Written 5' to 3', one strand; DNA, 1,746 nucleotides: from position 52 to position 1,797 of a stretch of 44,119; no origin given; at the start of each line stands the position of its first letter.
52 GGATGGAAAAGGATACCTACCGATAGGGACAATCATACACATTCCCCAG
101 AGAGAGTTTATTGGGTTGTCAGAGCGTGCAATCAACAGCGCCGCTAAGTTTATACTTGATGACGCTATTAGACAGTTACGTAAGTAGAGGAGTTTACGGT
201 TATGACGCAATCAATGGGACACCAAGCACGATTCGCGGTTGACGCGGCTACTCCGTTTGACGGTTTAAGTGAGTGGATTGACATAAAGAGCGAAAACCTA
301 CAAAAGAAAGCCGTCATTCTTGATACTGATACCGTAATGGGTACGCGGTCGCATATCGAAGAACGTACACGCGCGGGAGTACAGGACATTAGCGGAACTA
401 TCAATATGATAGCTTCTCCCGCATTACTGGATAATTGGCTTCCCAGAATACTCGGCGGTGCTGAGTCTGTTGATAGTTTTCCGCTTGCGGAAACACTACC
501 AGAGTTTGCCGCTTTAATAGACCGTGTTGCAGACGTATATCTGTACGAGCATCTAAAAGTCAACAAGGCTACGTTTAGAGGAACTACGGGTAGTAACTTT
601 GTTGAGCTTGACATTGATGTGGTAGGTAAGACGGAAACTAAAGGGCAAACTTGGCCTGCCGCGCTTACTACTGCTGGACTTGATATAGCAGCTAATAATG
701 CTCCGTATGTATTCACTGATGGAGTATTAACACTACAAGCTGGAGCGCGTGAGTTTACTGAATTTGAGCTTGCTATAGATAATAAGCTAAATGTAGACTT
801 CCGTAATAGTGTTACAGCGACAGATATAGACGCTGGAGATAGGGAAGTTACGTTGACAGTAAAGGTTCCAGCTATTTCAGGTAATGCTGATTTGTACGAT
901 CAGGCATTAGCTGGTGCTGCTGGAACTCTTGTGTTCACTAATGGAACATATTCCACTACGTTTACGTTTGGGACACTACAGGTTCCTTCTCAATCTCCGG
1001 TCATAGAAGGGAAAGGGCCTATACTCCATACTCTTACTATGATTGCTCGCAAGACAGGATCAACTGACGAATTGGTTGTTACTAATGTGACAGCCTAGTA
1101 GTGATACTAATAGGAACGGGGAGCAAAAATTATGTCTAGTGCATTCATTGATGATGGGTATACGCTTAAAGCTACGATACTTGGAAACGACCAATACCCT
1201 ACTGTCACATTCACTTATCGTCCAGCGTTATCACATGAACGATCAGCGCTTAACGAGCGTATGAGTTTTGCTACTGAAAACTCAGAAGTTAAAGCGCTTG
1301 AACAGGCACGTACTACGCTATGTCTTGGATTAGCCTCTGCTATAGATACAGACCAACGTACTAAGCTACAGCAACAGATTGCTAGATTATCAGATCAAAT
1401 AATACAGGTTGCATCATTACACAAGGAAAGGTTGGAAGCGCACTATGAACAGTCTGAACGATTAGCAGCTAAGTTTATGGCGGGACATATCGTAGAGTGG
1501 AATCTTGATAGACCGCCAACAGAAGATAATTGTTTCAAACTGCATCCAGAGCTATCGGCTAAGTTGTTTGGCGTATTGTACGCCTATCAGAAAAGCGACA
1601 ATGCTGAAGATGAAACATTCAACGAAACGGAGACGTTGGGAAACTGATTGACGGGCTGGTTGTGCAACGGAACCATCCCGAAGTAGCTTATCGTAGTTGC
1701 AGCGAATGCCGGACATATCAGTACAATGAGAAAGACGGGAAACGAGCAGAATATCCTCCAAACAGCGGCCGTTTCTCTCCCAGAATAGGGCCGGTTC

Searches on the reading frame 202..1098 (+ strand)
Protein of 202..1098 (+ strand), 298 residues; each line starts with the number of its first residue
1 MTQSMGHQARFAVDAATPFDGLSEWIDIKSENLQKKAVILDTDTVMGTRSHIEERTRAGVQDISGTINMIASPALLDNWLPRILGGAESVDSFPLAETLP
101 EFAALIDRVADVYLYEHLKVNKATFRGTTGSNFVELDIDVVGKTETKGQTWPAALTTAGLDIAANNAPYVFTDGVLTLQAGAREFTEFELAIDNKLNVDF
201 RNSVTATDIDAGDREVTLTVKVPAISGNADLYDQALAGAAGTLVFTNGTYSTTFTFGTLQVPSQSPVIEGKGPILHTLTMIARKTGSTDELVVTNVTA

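Call 47: search_protein_families(library=pfam, proteins=[window:202-1098:+], max_evalue=0.01)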
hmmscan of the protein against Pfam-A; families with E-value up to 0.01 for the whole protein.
window:202-1098:+ (298 aa): 1 family
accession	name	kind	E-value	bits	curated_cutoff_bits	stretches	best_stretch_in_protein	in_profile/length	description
PF18906.5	Phage_tube_2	-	1.5e-21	77.7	27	1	52-279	38-263/266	Phage tail tube protein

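Call 49: search_solved_structures(query=window:202-1098:+, max_evalue=0.1)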
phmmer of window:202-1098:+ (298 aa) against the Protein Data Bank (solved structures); distinct sequences matched with E-value up to 0.1: 0.

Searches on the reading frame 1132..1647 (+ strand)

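Call 47: search_protein_families(library=pfam, proteins=[window:1132-1647:+], max_evalue=0.01)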
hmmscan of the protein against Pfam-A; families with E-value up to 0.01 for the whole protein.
window:1132-1647:+ (171 aa): 1 family
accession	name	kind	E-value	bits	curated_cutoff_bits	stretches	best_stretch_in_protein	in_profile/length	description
PF08748.17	Phage_TAC_4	-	0.0035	18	21.1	0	76-154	62-115/124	Phage tail assembly chaperone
